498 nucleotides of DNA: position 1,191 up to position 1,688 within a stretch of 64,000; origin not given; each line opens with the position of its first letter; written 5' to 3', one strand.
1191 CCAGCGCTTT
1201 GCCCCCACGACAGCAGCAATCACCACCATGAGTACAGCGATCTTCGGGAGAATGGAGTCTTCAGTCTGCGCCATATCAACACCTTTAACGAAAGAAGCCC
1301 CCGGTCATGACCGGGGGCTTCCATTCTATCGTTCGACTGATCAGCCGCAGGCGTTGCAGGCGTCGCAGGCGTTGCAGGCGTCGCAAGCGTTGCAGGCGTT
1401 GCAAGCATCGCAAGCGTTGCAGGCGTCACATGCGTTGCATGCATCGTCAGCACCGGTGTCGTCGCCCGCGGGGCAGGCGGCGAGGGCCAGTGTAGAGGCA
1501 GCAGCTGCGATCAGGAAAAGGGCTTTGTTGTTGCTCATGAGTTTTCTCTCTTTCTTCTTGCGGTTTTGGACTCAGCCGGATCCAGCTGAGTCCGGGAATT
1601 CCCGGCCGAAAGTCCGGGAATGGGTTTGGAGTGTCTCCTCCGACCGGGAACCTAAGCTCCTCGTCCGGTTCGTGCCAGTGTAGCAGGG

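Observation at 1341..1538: Exported lipoprotein peptide with a cysteine at every third residue, (C-N/D-A)x10, encoded just upstream of a multihaem cytochrome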

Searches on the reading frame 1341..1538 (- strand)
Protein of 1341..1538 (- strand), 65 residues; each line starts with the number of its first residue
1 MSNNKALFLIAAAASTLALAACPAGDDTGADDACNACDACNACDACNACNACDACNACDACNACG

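Call 6: search_protein_families(library=ncbifam, proteins=[window:1341-1538:-], max_evalue=1)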
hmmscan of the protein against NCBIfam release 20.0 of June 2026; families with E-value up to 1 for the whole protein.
window:1341-1538:- (65 aa): 1 family
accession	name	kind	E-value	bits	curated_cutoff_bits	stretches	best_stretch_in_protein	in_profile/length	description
NF005622.0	PRK07375.2-1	equivalog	0.099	12.8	185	1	10-51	80-122/179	putative monovalent cation/H+ antiporter subunit C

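Call 7: search_protein_families(library=pfam, proteins=[window:1341-1538:-], max_evalue=1)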
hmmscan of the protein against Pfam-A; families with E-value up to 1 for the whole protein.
window:1341-1538:- (65 aa): 0 families

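Call 8: find_encoding_contigs(protein=window:1341-1538:-, flank=10000, max_places=10)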
Protein window:1341-1538:- (65 aa): 13 contigs read that carry it; 8 places shown.
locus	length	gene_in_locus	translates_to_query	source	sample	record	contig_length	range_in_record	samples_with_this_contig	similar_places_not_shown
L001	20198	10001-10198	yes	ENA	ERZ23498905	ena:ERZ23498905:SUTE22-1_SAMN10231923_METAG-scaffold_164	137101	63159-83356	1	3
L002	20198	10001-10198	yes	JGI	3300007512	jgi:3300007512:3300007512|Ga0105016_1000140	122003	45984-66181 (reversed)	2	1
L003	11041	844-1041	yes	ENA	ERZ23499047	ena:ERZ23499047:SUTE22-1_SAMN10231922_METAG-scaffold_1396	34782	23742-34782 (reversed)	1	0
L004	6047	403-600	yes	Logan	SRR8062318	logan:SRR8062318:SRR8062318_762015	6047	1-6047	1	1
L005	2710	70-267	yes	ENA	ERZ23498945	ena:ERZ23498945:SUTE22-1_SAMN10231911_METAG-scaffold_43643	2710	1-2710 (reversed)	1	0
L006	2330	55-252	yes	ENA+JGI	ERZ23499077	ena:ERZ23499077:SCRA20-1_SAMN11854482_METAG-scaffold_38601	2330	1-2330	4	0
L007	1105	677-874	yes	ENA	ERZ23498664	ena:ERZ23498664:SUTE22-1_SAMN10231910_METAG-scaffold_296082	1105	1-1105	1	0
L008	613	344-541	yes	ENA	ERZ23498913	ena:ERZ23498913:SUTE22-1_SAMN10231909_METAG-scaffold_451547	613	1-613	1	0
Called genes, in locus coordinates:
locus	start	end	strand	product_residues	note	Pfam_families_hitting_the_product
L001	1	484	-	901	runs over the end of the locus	PF21305:type_II_gspD_N0, PF03958:Secretin_N, PF00263:Secretin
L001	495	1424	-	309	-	PF11356:T2SSC, PF13180:PDZ_2 (weak)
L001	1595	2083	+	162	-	PF16155:PnbB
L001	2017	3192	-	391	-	PF00266:Aminotran_5, PF01041:DegT_DnrJ_EryC1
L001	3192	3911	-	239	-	PF13641:Glyco_tranf_2_3 (weak), PF00535:Glycos_transf_2, PF10111:Glyco_tranf_2_2 (weak)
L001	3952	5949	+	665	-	-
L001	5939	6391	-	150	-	PF02417:Chromate_transp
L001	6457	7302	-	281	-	-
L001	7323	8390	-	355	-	-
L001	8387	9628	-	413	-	-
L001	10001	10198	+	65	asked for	-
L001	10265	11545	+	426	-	PF22113:Mtrc-MtrF_II-IV_dom (faint), PF14522:Cytochrome_C7 (faint), PF13435:Cytochrome_C554 (faint)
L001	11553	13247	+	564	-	-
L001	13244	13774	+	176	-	PF03473:MOSC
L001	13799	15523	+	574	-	-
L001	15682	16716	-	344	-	PF01551:Peptidase_M23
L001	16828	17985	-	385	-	PF13439:Glyco_transf_4, PF13579:Glyco_trans_4_4, PF13692:Glyco_trans_1_4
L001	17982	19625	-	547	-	PF01663:Phosphodiest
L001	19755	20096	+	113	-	-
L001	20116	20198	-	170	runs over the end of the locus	-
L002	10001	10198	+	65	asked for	-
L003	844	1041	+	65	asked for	-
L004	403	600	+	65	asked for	-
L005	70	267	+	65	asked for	-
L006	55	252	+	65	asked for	-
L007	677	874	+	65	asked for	-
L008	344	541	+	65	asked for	-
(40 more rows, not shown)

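Call 9: find_homologous_proteins(query=window:1344-1538:-, max_evalue=10)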
Query window:1344-1538:- (65 aa): 1 proteins with E <= 10 among 5 candidates.
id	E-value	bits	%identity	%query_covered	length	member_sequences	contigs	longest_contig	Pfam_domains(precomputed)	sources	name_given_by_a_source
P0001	6.4e-22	94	91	89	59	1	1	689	-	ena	-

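Call 12: find_homologous_proteins(query=L001:10265-11542:+, max_evalue=0.00001)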
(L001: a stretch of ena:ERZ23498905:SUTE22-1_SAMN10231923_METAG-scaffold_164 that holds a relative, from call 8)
Query L001:10265-11542:+ (426 aa): 774 proteins with E <= 0.00001 among 6728 candidates; the best 120 are listed.
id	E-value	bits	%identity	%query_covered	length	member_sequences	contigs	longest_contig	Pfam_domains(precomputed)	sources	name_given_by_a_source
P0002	1.1e-297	1005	100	100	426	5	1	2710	PF13435.12,PF14522.12,PF22113.2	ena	-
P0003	2.6e-268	908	88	100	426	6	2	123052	PF13435.12,PF14522.12,PF22113.2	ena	-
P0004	1.3e-221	754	74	99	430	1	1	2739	PF13435.12,PF14522.12,PF22113.2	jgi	-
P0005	6.8e-205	699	68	99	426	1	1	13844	PF13435.12,PF14522.12,PF22113.2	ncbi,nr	ncbi:MAG: multiheme c-type cytochrome [Myxococcota bacterium]|nr:multiheme c-type cytochrome [Myxoco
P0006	9.3e-147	508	60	90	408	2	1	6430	PF14522.12,PF22113.2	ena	-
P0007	1.8e-145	503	56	93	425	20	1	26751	PF13435.12,PF14522.12,PF22113.2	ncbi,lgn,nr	ncbi:cytochrome c family protein [Myxococcota bacterium]|nr:cytochrome c family protein [Myxococcota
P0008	2.9e-145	503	59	88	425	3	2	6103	PF22113.2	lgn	-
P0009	4.7e-144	499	55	91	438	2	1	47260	PF14522.12,PF22113.2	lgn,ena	-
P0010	9.5e-144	498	52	97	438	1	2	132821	PF13435.12,PF14522.12,PF22113.2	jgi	jgi:mono/diheme cytochrome c family protein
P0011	3.9e-143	496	56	88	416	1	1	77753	PF14522.12,PF22113.2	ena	-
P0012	4.4e-143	495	54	98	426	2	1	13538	PF14522.12,PF22113.2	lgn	-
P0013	3.3e-141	489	51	100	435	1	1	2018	PF14522.12,PF22113.2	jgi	jgi:hypothetical protein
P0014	1.0e-140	488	55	90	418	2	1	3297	PF14522.12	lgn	-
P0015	1.6e-139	484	56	85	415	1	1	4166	PF14522.12,PF22113.2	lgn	-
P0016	2.2e-139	483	53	97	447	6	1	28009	PF13435.12,PF14522.12,PF22113.2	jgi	jgi:nitrate/TMAO reductase-like tetraheme cytochrome c subunit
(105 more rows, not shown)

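Call 15: find_encoding_contigs(protein=P0003, flank=6000, max_places=2)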
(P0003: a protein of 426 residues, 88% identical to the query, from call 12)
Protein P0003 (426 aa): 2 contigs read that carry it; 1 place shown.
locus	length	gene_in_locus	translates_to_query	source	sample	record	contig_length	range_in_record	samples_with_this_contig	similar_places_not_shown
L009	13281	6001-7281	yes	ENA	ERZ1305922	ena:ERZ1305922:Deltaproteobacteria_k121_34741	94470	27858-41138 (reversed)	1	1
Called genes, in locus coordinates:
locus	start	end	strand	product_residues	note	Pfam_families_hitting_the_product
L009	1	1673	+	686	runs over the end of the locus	PF18079:AglB_L1 (weak)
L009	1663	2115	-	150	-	PF02417:Chromate_transp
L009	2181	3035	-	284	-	-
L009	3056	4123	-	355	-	-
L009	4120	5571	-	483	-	-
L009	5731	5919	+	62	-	-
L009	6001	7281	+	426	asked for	PF22113:Mtrc-MtrF_II-IV_dom (faint), PF14522:Cytochrome_C7 (faint), PF13435:Cytochrome_C554 (faint)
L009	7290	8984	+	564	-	-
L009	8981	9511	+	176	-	PF03473:MOSC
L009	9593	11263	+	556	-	-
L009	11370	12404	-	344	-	PF01551:Peptidase_M23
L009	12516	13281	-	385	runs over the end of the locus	PF13439:Glyco_transf_4, PF13579:Glyco_trans_4_4, PF00534:Glycos_transf_1 (weak), PF13692:Glyco_trans_1_4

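Call 16: find_encoding_contigs(protein=P0004, flank=6000, max_places=2)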
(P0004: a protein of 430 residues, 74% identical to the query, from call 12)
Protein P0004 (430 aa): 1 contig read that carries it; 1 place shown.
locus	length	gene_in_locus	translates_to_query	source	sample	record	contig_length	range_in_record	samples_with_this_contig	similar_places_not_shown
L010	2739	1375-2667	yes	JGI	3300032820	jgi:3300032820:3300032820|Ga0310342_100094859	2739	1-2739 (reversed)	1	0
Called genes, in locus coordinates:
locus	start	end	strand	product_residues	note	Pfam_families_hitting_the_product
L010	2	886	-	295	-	?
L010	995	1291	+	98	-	-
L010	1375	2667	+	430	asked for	PF22113:Mtrc-MtrF_II-IV_dom (faint), PF14522:Cytochrome_C7 (faint), PF13435:Cytochrome_C554 (faint)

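Call 17: find_encoding_contigs(protein=P0005, flank=6000, max_places=2)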
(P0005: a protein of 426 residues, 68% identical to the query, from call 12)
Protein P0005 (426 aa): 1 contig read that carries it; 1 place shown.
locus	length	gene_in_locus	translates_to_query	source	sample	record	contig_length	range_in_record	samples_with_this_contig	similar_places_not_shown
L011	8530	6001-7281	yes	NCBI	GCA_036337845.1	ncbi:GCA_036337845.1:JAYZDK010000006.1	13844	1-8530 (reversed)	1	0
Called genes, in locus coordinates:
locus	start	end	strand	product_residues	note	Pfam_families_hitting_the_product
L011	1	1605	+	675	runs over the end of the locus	-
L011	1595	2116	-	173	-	PF02417:Chromate_transp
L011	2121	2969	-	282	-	-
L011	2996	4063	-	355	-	-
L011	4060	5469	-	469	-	-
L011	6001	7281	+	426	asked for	PF22113:Mtrc-MtrF_II-IV_dom (faint), PF14522:Cytochrome_C7 (faint), PF13435:Cytochrome_C554 (faint)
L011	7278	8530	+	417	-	?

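Call 23: find_related_loci(query=A1, collection=genome_contigs, flank=5000)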
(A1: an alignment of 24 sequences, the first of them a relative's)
Query A1 (426 aa) in genome_contigs; peptide patterns used: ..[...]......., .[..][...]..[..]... (x = any residue, [..] = any of these).
600 stretches matched a pattern (row limit reached: there are more); 524 encode a relative of the query (tblastn E <= 1e-3); the best 80 are kept; 80 distinct loci.
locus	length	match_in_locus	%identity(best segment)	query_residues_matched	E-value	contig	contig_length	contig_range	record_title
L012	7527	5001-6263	67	6-425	0e+0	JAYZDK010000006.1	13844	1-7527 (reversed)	MAG: Myxococcota bacterium isolate XB_MAG1251 DB_MAG1251_0006, whole genome shotgun sequence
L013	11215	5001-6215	55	41-425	8e-144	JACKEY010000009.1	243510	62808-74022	MAG: Alphaproteobacteria bacterium isolate HK-STAS-MYXO-46 HK-STAS-MYXO-46_9, whole genome shotgun sequence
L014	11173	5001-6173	55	41-426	3e-141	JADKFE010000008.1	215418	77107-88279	MAG: Deltaproteobacteria bacterium isolate Rand_18-Q3-R56-63_MAXAC.001 tig00003960-10-2152880, whole genome shotgun sequ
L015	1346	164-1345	51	14-380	2e-134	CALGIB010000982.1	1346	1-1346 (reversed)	MAG TPA_asm: uncultured proteobacterium isolate ERR2206756_bin.71_CONCOCT_v1.1_MAG genome assembly, contig: ERZ887841.83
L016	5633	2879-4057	51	48-425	2e-122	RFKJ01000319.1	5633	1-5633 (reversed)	MAG: Deltaproteobacteria bacterium isolate J125 k99_603180, whole genome shotgun sequence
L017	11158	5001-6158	48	48-425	2e-115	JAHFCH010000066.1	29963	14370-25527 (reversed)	MAG: Fibrobacteres bacterium isolate nzgw217 NODE_844_length_29964_cov_4.208156, whole genome shotgun sequence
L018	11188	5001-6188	47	39-425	4e-115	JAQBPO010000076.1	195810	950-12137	MAG: Fibrobacteres bacterium isolate RYN_349 scaffold_1411566, whole genome shotgun sequence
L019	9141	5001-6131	42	62-426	7e-95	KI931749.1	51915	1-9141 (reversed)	MAG: Candidatus Entotheonella sp. TSY1 genomic scaffold TSY1_scaffold00020, whole genome shotgun sequence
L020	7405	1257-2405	42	51-426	2e-93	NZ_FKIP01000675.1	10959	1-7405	Candidatus Entotheonella palauensis isolate egemina21, whole genome shotgun sequence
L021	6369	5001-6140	43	65-426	9e-91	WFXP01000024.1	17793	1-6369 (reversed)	MAG: Gammaproteobacteria bacterium isolate S141_57 k151_142657, whole genome shotgun sequence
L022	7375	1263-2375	43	65-425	5e-90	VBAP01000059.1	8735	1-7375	MAG: Bacillati bacterium ANGP1 isolate NP_8 14_1009_16_40cm_scaffold_33731, whole genome shotgun sequence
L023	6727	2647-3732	41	67-426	4e-90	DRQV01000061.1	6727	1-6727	MAG TPA_asm: Thioploca sp. isolate HyVt-590 HyVt-590_k145_1225019, whole genome shotgun sequence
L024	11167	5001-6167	40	59-425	1e-89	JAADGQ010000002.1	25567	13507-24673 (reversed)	MAG: Gammaproteobacteria bacterium isolate M_MetaBat.125 contig-127_2397, whole genome shotgun sequence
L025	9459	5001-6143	40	40-422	3e-89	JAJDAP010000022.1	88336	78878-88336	MAG: Deltaproteobacteria bacterium isolate OFTM159 OFTM159_21, whole genome shotgun sequence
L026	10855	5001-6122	42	37-425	5e-89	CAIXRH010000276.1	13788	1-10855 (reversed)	MAG: uncultured proteobacterium isolate LJ-7-9m_bin-1278 genome assembly, contig: bin-1278:276/362, whole genome shotgun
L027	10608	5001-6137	41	66-425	4e-89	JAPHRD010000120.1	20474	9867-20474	MAG: Motiliproteus sp. isolate N1D-Bin_8 c_000001451801, whole genome shotgun sequence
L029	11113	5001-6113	41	66-425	7e-88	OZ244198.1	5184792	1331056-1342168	MAG: Arenicellales bacterium isolate acf98f22-c3a9-4478-9d88-117e57475e35 genome assembly, chromosome: 1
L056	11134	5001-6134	39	60-426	3e-78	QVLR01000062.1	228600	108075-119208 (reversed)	Azoarcus sp. Aa7 AZOA_contig000062, whole genome shotgun sequence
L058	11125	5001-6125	37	65-425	8e-78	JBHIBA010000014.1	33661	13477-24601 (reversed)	MAG: Nitrospinota bacterium isolate K_2_bin.39 NODE_430_length_33661_cov_9.063798, whole genome shotgun sequence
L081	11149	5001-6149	39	62-425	2e-78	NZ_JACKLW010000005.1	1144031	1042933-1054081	MAG: Accumulibacter sp. isolate HK-STAS-PROT-102 HK-STAS-PROT-102_5, whole genome shotgun sequence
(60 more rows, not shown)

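Call 25: search_protein_representatives(protein=window:1344-1538:-)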
Query: 65 residues. Proteins with E-value up to 0.001 (for the whole library): 3; up to 1e-10: 1; up to 1e-30: 0. The best 3 are listed.
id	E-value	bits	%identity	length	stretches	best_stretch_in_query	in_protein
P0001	2.0e-22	94.1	91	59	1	1-58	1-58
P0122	3.2e-05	39.9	59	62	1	11-54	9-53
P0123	2.0e-04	37.4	46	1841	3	28-62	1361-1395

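Call 30: search_protein_families(library=pfam, proteins=[L027:3954-4850:+, L029:3991-4836:+, L001:11553-13244:+, L001:13244-13771:+, L001:13799-15520:+], max_evalue=1)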
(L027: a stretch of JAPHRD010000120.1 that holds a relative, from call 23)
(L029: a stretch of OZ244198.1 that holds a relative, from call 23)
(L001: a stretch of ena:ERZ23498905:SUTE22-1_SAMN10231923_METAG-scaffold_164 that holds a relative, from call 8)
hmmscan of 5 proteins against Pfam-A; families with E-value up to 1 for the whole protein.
L027:3954-4850:+ (299 aa): 3 families
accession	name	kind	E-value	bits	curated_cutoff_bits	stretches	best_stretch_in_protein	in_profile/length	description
PF03150.19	CCP_MauG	-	1.8e-06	29.1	25.6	1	122-156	3-38/149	Di-haem cytochrome c peroxidase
PF21342.2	SoxA-TsdA_cyt-c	-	1.1e-05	25.7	27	1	126-211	2-81/88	SoxA/TsdA, cytochrome c domain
PF02095.21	Extensin_1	-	0.0007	19.9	105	2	228-285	9-77/171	Extensin-like protein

L029:3991-4836:+ (282 aa): 2 families
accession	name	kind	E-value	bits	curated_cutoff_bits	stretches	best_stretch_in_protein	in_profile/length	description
PF21342.2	SoxA-TsdA_cyt-c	-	5.7e-07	29.9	27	1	139-225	1-80/88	SoxA/TsdA, cytochrome c domain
PF02948.20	Amelogenin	-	0.1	13.6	27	0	60-112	105-157/179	Amelogenin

L001:11553-13244:+ (564 aa): 1 family
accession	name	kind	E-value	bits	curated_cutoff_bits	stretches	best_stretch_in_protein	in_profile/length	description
PF13231.12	PMT_2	-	0.00074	20.2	26.1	1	96-252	6-158/160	Dolichyl-phosphate-mannose-protein mannosyltransferase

L001:13244-13771:+ (176 aa): 1 family
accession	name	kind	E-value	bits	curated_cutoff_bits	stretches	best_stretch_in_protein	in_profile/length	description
PF03473.23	MOSC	-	1.1e-09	38.8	22.7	1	59-170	5-120/120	MOSC domain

L001:13799-15520:+ (574 aa): 1 family
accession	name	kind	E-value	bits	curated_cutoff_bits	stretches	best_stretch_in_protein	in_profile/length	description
PF22979.2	HTH_69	-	0.077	13.3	27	1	34-62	13-41/69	Winged helix-turn-helix domain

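Call 33: search_protein_families(library=ncbifam, proteins=[L029:3991-4836:+], max_evalue=1)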
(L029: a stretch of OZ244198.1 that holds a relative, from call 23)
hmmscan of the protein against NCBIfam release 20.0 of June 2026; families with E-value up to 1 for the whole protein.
L029:3991-4836:+ (282 aa): 0 families

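Call 35: list_cluster_members(proteins=[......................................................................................, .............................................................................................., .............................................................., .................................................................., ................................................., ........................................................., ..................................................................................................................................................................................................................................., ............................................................, window:1344-1538:-])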
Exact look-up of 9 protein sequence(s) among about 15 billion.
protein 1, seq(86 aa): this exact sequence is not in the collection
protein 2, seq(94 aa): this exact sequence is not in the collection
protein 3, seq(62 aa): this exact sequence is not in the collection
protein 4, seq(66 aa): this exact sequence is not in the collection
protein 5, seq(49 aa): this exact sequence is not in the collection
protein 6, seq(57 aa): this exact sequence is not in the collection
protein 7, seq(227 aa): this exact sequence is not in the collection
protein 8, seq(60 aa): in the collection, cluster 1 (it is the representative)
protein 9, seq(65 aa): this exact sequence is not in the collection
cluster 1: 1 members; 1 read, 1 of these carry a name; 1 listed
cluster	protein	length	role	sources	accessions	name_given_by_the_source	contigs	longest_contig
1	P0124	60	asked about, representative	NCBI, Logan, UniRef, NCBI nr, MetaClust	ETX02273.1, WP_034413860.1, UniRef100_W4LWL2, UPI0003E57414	MAG: hypothetical protein ETSY1_04215 [Candidatus Entotheonella factor] | Uncharacterized protein n=1 Tax=Entotheonella factor TaxID=1429438 RepID=W4LWL2_ENTF1 | hypothetical protein [Candidatus Entotheonella palauensis]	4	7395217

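Call 39: search_protein_families(library=pfam, proteins=[L029:2160-3086:-, L029:4851-6914:+, L029:6914-7651:+, L029:7845-10022:+, L029:10003-10647:+, L081:3079-4221:+, L081:6942-7856:+, L081:6100-6798:-, L081:1960-2361:+, L081:152-1951:+], max_evalue=0.001)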
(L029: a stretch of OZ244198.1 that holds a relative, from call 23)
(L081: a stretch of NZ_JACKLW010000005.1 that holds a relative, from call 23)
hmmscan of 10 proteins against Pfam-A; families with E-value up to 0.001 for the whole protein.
L029:2160-3086:- (309 aa): 2 families
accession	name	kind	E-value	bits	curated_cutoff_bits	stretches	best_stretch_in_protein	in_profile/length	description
PF01145.31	Band_7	-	1.6e-34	119.9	23.6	1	25-194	2-174/176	SPFH domain / Band 7 family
PF16200.10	Band_7_C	-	0.00026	21.4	29.1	1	241-300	2-60/63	C-terminal region of band_7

L029:4851-6914:+ (688 aa): 6 families
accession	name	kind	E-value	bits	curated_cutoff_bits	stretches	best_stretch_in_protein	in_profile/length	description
PF03781.23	FGE-sulfatase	-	1.2e-43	150.1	23.3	1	431-687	2-255/255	Sulfatase-modifying factor enzyme 1-like domain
PF02335.20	Cytochrom_C552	-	4.1e-09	36.4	24.1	1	78-256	86-258/438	Cytochrome c552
PF22113.1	Mtrc-MtrF_II-IV_dom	-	6.1e-08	32.8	30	1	152-261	74-175/176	Outer membrane cytochrome MtrC/MtrF-like, domains II/IV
PF13435.11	Cytochrome_C554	-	8.5e-08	33.5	20.8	1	81-140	1-67/84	Cytochrome c554 and c-prime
PF14522.11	Cytochrome_C7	-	9.1e-06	25.8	24.8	0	118-213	10-67/67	Cytochrome c7 and related cytochrome c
PF14537.11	Cytochrom_c3_2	-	0.00029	21.7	25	0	117-167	22-65/79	Cytochrome c3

L029:6914-7651:+ (246 aa): 1 family
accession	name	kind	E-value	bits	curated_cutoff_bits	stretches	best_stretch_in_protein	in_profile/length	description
PF22308.1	DUF6969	-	1.9e-81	272.9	27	1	31-232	2-201/201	Domain of unknown function (DUF6969)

L029:7845-10022:+ (726 aa): 6 families
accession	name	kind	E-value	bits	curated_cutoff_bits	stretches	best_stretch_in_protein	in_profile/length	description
PF04607.23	RelA_SpoT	-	1.2e-42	145.1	27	1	247-356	1-111/113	Region found in RelA / SpoT proteins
PF13328.12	HD_4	-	1.6e-38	132.3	27.2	1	43-188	9-156/156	HD domain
PF02824.27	TGS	-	1.4e-25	89.5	22.2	1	399-458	1-60/60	TGS domain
PF13291.12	ACT_4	-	5.6e-21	75.4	27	1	647-723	4-80/80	ACT domain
PF19296.4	RelA_AH_RIS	-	6.7e-09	36.5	23.8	1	478-560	6-90/185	RelA/SpoT, AH and RIS domains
PF01842.31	ACT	-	4.6e-07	29.9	27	1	652-710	3-62/66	ACT domain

L029:10003-10647:+ (215 aa): 1 family
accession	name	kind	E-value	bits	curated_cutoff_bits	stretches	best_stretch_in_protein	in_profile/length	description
PF06041.17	DUF924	-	6.6e-64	215.8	27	1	20-209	1-180/180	Bacterial protein of unknown function (DUF924)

L081:3079-4221:+ (381 aa): 0 families

L081:6942-7856:+ (305 aa): 1 family
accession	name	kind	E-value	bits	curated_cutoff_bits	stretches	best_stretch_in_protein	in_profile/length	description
PF04143.19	Sulf_transp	-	7.9e-52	177.2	27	1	1-291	28-310/310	Sulphur transport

L081:6100-6798:- (233 aa): 0 families

L081:1960-2361:+ (134 aa): 1 family
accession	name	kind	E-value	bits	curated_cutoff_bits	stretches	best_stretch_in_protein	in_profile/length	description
PF00545.25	Ribonuclease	-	3.3e-24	85.7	24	1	37-132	12-97/98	ribonuclease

L081:152-1951:+ (600 aa): 3 families
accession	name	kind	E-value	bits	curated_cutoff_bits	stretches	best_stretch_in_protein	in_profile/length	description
PF00152.25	tRNA-synt_2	-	5.1e-122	407.2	25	1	119-562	2-308/308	tRNA synthetases class II (D, K and N)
PF02938.19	GAD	-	1.1e-25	90.1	23.4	1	309-409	1-95/95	GAD domain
PF01336.31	tRNA_anti-codon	-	1.2e-17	64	27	1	18-102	1-75/75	OB-fold nucleic acid binding domain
